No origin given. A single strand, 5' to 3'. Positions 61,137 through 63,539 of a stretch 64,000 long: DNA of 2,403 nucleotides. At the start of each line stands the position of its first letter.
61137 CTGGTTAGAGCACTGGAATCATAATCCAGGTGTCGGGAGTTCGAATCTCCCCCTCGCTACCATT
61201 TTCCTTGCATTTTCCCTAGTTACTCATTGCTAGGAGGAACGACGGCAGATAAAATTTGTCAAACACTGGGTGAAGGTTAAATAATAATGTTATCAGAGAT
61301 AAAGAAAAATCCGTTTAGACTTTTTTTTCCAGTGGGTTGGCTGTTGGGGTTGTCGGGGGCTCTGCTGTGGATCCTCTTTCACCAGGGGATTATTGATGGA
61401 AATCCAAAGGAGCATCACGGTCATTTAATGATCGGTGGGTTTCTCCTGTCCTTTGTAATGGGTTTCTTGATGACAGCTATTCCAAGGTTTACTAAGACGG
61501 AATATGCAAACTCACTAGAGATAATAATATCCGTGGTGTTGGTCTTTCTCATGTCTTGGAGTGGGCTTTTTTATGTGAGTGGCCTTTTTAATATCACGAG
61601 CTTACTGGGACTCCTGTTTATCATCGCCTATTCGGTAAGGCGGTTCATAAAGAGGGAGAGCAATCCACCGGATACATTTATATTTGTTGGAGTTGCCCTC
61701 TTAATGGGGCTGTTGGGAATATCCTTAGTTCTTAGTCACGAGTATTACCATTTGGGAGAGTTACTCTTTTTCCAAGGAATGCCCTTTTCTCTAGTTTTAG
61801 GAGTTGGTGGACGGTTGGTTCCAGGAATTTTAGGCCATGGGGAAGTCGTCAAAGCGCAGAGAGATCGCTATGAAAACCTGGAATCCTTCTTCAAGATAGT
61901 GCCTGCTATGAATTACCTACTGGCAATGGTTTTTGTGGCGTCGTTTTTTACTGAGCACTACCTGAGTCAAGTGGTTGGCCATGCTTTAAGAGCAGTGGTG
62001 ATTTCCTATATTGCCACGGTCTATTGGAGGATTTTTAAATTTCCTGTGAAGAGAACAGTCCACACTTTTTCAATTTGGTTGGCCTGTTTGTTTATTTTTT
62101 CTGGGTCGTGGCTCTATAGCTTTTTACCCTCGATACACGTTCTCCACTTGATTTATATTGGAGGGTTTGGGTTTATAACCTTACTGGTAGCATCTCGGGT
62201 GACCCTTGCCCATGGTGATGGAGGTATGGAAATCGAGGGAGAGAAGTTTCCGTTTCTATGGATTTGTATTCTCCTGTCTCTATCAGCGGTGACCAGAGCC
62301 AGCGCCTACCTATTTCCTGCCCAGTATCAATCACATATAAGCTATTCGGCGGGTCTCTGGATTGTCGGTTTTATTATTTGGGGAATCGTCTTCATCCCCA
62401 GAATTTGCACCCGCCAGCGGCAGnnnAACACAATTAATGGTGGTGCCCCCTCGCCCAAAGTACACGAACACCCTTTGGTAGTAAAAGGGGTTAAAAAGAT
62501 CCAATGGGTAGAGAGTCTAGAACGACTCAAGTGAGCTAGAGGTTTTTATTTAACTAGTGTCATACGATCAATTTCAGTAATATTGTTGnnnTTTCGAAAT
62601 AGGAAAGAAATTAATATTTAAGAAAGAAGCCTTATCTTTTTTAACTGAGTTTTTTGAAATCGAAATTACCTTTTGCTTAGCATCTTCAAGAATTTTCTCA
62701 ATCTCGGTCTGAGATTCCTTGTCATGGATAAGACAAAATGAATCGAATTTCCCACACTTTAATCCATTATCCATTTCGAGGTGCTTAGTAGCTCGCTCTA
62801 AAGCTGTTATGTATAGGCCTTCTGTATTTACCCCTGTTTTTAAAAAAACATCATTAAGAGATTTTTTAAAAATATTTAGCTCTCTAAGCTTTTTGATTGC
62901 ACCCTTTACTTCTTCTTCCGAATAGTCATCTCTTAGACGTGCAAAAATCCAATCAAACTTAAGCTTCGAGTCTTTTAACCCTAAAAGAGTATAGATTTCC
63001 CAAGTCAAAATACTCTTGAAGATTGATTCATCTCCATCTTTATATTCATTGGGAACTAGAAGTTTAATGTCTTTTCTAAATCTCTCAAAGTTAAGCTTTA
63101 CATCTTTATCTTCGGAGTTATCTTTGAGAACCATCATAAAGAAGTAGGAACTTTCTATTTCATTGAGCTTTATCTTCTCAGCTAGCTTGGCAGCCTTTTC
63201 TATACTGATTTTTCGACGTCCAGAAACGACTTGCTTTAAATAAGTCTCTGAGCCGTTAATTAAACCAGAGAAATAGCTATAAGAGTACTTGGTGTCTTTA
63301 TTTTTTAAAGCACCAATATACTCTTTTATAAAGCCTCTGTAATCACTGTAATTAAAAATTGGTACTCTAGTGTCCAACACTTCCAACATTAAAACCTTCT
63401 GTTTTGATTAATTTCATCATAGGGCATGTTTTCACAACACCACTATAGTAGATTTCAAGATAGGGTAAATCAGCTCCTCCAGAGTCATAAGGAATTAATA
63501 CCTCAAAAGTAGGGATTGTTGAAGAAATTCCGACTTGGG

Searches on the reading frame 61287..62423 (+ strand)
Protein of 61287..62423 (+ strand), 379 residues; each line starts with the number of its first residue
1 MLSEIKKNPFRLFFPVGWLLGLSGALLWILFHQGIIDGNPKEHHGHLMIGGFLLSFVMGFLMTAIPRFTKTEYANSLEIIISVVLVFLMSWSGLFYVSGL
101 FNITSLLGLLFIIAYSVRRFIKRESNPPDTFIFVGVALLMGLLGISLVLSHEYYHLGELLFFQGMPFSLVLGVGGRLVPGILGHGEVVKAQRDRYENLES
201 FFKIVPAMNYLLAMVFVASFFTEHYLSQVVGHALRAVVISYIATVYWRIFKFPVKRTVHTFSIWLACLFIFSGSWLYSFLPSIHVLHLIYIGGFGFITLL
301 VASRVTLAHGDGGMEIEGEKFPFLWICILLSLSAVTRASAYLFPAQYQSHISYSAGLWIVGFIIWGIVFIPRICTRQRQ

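Call 55: search_protein_families(library=pfam, proteins=[window:61287-62423:+], max_evalue=0.0001)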
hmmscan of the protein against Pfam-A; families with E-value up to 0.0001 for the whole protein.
window:61287-62423:+ (379 aa): 1 family
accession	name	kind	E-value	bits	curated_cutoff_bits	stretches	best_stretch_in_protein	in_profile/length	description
PF05940.17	NnrS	-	1e-42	147.3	28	1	8-374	5-368/371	NnrS protein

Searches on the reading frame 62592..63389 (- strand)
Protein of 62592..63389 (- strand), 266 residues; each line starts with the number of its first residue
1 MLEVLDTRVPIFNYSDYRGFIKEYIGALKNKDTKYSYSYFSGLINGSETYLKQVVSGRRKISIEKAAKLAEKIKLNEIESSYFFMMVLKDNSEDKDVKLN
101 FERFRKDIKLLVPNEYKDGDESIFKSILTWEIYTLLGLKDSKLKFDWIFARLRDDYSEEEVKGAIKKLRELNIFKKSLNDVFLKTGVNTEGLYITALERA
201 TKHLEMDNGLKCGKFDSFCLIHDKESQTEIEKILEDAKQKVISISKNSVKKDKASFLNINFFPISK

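Call 55: search_protein_families(library=pfam, proteins=[window:62592-63389:-], max_evalue=0.0001)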
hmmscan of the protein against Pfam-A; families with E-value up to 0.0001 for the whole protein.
window:62592-63389:- (266 aa): 1 family
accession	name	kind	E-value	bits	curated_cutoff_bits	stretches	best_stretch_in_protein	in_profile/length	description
PF14394.12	DUF4423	-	6.2e-06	26.5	30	1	123-263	17-164/165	Domain of unknown function (DUF4423)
